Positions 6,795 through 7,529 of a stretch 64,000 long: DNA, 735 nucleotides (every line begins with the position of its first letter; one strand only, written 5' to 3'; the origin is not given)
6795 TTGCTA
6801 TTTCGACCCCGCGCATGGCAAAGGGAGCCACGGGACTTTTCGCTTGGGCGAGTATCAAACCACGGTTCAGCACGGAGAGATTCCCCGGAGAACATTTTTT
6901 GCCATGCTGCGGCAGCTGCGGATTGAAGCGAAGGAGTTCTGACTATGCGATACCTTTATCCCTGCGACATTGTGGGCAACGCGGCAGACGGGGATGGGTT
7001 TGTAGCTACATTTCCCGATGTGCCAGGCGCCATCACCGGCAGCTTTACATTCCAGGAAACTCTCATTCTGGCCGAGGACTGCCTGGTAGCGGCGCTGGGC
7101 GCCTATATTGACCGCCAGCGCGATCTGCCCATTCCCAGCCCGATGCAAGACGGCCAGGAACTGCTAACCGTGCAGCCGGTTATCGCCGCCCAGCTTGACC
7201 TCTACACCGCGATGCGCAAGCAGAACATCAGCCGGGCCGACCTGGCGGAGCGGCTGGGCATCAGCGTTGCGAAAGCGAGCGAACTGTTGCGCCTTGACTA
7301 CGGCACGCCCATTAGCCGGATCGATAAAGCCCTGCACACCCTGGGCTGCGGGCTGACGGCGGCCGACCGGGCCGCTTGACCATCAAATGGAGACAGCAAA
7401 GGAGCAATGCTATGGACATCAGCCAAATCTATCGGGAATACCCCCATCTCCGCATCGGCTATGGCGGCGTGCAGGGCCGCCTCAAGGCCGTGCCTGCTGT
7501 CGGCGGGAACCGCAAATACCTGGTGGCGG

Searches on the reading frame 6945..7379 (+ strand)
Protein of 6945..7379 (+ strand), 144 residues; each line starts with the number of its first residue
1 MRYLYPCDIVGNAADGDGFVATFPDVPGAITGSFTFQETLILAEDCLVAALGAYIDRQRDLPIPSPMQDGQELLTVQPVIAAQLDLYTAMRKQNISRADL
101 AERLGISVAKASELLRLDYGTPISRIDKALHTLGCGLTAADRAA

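Call 86: search_protein_families(library=pfam, proteins=[window:6945-7379:+], max_evalue=0.001)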
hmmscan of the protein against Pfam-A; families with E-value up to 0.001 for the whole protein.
window:6945-7379:+ (144 aa): 3 families
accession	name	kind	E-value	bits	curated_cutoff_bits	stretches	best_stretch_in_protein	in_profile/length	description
PF15919.11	HicB_lk_antitox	-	2e-05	25.2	27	1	13-85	7-79/123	HicB_like antitoxin of bacterial toxin-antitoxin system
PF13443.12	HTH_26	-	0.00012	22.7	22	1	90-136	6-53/63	Cro/C1-type HTH DNA-binding domain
PF01381.28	HTH_3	-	0.00091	19.7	23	0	89-137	4-52/55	Helix-turn-helix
